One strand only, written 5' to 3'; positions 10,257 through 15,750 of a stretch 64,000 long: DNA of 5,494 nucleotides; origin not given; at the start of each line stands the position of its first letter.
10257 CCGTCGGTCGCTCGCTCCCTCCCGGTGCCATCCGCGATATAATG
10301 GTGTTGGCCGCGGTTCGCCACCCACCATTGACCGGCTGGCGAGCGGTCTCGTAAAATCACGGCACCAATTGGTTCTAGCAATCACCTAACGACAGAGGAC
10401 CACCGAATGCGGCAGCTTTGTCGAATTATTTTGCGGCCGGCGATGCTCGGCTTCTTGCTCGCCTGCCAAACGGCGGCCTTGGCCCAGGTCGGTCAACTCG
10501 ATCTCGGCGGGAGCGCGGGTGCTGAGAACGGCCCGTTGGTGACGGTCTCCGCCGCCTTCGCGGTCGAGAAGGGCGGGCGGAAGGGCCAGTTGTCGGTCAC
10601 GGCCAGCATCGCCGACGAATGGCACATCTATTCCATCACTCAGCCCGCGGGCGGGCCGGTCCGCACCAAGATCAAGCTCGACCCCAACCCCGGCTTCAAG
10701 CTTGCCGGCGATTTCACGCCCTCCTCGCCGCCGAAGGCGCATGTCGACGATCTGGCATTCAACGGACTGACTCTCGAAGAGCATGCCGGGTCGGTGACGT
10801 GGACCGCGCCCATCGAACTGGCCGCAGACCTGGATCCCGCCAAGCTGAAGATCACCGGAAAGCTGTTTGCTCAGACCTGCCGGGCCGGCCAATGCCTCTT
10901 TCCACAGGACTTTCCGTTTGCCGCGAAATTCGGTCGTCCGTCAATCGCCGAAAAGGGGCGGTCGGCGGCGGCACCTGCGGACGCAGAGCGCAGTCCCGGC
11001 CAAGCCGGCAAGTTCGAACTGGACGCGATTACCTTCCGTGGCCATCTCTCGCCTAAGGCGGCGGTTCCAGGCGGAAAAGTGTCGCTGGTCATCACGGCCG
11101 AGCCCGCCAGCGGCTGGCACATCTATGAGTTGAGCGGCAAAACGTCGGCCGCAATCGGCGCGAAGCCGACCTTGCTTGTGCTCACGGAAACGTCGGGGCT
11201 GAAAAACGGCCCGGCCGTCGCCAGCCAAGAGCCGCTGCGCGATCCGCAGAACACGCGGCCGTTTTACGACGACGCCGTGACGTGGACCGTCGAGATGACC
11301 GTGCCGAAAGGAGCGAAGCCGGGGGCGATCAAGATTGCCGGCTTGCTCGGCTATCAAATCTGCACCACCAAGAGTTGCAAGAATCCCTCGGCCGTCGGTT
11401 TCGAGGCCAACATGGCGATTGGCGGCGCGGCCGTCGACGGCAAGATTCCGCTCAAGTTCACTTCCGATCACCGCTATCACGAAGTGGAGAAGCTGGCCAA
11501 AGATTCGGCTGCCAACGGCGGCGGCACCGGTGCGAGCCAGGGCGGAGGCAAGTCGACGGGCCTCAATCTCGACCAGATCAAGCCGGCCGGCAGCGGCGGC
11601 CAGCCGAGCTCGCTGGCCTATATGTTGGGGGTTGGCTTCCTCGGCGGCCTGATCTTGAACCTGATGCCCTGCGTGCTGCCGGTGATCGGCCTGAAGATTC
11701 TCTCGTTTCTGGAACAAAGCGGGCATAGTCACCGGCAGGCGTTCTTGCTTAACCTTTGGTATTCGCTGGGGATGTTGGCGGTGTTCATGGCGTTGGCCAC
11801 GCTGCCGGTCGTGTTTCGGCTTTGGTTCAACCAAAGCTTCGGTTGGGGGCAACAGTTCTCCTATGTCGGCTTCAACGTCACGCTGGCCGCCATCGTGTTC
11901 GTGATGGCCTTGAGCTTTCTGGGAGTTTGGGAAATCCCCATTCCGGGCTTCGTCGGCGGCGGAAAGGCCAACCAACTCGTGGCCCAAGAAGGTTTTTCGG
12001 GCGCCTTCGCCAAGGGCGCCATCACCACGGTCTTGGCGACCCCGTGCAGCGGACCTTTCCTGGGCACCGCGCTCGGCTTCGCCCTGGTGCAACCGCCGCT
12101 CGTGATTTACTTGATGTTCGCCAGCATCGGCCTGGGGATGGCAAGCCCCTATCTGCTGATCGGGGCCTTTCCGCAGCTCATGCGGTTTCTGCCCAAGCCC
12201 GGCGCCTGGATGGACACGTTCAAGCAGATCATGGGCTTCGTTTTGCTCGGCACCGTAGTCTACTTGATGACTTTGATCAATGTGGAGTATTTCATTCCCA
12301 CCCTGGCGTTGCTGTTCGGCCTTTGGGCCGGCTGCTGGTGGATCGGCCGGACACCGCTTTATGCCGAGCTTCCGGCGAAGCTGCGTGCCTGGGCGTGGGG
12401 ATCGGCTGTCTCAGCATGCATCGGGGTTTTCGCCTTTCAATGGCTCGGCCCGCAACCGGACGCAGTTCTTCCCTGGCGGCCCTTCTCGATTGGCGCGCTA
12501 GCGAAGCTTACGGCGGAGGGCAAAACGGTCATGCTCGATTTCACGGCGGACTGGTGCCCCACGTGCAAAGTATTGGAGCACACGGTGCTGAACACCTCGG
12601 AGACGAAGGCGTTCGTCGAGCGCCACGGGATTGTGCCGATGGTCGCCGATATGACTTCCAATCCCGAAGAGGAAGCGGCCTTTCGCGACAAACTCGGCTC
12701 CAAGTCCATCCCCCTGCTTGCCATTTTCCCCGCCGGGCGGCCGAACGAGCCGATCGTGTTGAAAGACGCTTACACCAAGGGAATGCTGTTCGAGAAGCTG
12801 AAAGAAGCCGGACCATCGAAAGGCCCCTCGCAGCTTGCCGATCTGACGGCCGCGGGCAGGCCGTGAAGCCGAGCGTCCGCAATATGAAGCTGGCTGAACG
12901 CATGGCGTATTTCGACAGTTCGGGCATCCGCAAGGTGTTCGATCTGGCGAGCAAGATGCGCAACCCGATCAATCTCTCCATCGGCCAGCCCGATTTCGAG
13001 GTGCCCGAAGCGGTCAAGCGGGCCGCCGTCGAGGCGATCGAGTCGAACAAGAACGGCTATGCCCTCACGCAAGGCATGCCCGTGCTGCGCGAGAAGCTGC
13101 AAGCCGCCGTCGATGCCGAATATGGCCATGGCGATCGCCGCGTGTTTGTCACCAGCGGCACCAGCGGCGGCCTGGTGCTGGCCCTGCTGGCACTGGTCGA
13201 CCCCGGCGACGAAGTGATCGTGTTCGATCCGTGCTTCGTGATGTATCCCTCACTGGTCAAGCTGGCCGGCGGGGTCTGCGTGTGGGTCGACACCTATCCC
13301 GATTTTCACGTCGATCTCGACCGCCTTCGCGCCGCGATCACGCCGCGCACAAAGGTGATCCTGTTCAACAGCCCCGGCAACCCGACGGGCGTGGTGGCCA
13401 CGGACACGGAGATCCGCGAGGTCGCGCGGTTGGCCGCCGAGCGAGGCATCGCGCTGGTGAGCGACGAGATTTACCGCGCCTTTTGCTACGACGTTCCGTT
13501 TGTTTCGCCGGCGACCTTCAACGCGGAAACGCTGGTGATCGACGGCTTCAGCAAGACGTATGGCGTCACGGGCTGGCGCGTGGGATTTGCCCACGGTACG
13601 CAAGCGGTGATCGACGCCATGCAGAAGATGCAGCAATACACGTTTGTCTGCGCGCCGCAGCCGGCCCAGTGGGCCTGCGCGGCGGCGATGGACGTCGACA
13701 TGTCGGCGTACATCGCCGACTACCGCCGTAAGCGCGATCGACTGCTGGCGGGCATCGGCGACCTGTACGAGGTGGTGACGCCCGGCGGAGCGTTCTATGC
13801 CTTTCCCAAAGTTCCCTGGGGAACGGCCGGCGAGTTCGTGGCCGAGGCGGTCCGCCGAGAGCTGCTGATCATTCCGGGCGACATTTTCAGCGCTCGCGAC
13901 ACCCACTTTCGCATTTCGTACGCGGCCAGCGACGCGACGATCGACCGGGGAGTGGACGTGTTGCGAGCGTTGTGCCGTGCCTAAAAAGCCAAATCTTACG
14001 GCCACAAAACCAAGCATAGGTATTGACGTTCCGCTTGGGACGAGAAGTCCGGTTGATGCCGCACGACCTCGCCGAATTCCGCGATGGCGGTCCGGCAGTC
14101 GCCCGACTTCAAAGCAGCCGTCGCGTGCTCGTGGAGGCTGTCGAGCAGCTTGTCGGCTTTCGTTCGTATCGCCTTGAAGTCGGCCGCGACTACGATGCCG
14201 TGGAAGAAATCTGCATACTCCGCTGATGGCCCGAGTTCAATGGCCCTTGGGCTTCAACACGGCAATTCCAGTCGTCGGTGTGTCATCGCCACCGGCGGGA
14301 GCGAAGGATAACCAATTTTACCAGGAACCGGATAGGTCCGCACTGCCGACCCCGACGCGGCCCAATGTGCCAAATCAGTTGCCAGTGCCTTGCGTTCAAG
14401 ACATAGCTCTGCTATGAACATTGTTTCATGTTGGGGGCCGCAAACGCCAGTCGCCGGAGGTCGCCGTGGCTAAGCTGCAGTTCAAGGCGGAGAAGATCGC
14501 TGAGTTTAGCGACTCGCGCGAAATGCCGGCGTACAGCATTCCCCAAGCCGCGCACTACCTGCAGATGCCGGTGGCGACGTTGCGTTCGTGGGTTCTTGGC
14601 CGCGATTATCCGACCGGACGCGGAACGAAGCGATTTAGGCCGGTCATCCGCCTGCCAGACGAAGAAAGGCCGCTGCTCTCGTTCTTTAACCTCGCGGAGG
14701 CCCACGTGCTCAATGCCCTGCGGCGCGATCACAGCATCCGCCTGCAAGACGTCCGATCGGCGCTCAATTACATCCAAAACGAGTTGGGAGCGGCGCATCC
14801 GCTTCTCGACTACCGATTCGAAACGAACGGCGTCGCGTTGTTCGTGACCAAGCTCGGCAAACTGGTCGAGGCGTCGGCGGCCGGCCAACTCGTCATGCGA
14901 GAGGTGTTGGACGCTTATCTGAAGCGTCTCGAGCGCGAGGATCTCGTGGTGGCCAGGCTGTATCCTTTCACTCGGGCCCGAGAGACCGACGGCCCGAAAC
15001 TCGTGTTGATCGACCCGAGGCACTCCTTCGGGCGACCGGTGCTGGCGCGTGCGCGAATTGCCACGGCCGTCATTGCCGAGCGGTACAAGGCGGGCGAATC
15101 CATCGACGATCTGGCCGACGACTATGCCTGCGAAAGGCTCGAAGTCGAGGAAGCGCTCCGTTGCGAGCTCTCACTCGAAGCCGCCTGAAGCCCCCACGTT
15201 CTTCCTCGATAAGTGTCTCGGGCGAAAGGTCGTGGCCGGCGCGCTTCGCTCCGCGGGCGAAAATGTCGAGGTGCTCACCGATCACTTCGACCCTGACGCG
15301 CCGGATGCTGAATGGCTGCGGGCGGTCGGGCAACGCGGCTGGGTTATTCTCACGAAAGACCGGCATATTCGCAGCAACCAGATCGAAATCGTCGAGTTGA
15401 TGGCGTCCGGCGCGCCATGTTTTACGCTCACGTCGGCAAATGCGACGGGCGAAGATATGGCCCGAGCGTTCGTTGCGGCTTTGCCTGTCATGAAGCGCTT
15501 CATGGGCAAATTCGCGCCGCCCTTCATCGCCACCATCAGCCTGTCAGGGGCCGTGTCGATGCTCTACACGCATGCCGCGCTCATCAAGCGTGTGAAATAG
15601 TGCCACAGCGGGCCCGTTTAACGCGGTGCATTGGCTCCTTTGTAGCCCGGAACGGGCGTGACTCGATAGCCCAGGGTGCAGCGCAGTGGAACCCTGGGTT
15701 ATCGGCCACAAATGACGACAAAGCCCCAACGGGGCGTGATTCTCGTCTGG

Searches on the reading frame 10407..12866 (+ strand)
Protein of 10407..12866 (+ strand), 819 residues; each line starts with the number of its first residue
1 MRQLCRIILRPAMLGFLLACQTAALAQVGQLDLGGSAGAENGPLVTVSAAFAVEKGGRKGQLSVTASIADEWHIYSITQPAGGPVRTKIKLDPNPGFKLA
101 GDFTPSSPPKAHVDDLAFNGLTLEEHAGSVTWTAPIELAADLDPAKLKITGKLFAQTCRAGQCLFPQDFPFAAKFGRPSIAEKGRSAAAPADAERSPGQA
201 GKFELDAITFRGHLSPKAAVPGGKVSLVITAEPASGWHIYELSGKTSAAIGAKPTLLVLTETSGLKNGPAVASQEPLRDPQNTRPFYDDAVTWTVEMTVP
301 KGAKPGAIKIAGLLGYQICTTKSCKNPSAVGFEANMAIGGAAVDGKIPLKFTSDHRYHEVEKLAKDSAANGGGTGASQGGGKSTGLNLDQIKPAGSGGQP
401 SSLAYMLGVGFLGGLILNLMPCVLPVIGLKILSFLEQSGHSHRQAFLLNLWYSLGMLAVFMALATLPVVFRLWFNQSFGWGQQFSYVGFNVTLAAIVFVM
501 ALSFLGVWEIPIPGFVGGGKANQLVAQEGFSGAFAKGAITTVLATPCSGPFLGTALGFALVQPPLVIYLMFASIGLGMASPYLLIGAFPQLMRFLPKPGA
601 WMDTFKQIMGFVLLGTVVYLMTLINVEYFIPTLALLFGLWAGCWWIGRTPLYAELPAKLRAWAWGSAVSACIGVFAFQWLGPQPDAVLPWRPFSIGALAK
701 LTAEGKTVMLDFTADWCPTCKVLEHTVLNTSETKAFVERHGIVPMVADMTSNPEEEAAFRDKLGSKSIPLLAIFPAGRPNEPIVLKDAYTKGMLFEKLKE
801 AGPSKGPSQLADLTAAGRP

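Call 29: search_protein_families(library=pfam, proteins=[window:10407-12866:+], max_evalue=0.001)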
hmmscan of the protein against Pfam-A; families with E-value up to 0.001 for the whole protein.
window:10407-12866:+ (819 aa): 5 families
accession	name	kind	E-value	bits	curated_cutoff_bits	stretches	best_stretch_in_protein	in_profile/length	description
PF02683.22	DsbD_TM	-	3.8e-20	72.6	27.1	1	406-622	4-216/219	Cytochrome C biogenesis protein transmembrane domain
PF11412.14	DsbD_N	-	2e-13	50.8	25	2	44-167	4-111/119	Thiol:disulfide interchange protein DsbD, N-terminal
PF13899.12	Thioredoxin_7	-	4.8e-12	46.3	27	1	696-776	8-83/83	Thioredoxin-like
PF13098.12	Thioredoxin_2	-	1.7e-06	28.7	27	1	703-780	3-86/104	Thioredoxin-like domain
PF00085.26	Thioredoxin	-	3.3e-05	24.3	23.5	1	701-797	14-100/103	Thioredoxin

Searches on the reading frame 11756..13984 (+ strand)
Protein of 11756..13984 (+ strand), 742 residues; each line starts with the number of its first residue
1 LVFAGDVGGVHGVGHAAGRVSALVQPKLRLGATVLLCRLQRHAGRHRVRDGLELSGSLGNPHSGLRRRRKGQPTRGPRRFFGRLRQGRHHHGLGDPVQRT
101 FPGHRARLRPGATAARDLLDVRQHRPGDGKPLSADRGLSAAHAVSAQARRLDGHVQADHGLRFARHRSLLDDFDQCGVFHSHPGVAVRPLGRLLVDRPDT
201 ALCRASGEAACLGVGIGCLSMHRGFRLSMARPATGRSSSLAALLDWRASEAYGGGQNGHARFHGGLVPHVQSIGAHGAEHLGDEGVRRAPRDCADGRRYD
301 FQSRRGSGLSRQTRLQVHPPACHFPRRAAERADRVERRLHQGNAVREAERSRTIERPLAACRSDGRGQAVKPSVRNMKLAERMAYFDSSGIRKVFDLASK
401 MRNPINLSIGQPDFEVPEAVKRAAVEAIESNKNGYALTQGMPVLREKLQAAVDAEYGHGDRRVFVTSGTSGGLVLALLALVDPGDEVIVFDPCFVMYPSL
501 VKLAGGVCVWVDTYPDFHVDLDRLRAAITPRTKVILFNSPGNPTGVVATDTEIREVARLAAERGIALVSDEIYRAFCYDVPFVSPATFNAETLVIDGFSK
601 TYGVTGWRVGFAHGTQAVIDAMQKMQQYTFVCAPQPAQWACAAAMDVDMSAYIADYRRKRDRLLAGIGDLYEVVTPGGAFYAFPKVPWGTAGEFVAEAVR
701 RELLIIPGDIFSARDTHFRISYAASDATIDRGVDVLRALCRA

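Call 29: search_protein_families(library=pfam, proteins=[window:11756-13984:+], max_evalue=0.001)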
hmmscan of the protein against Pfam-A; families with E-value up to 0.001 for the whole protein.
window:11756-13984:+ (742 aa): 5 families
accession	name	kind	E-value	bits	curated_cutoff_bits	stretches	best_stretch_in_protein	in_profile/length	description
PF00155.27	Aminotran_1_2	-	9e-61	206.5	19.7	1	403-735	2-360/361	Aminotransferase class I and II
PF01041.23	DegT_DnrJ_EryC1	-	1.4e-10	41.4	19.8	1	454-570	34-145/360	DegT/DnrJ/EryC1/StrS aminotransferase family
PF01053.26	Cys_Met_Meta_PP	-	5.7e-10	38.7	27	1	428-574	37-177/381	Cys/Met metabolism PLP-dependent enzyme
PF01212.27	Beta_elim_lyase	-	1.5e-06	28.2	27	1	429-570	22-168/288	Beta-eliminating lyase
PF00266.25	Aminotran_5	-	8.1e-06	25.5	21.5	1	435-570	39-175/371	Aminotransferase class-V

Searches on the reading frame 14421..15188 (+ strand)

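Call 15: search_protein_families(library=pfam, proteins=[window:14421-15188:+], max_evalue=0.01)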
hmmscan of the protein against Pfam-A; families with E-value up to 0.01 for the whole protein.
window:14421-15188:+ (255 aa): 2 families
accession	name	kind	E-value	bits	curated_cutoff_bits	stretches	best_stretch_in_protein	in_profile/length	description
PF04255.20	DUF433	-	3.8e-11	43.1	23.6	1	197-247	3-54/56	Protein of unknown function (DUF433)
PF21321.3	HTH_66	-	1.6e-08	35.3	24.3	1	36-115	1-83/83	Putative DNA-binding HTH domain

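Call 45: search_protein_families(library=padloc, proteins=[window:14421-15188:+], max_evalue=0.00001)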
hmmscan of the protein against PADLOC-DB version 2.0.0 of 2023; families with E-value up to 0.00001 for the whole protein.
window:14421-15188:+ (255 aa): 0 families

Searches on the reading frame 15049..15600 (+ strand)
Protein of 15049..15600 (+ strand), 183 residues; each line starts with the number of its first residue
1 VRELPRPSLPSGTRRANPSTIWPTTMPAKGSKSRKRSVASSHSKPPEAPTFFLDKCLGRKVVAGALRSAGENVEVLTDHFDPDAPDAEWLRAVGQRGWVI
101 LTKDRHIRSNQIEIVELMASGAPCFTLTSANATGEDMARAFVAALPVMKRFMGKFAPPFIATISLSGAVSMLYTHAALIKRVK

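Call 15: search_protein_families(library=pfam, proteins=[window:15049-15600:+], max_evalue=0.01)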
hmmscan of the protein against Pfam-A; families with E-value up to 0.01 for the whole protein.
window:15049-15600:+ (183 aa): 1 family
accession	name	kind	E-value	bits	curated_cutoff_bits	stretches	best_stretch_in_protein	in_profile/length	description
PF18478.7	PIN_10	-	2.2e-21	76.1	26.2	1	49-128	1-83/84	PIN like domain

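Call 45: search_protein_families(library=padloc, proteins=[window:15049-15600:+], max_evalue=0.00001)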
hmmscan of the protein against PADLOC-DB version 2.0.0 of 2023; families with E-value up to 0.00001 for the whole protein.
window:15049-15600:+ (183 aa): 0 families
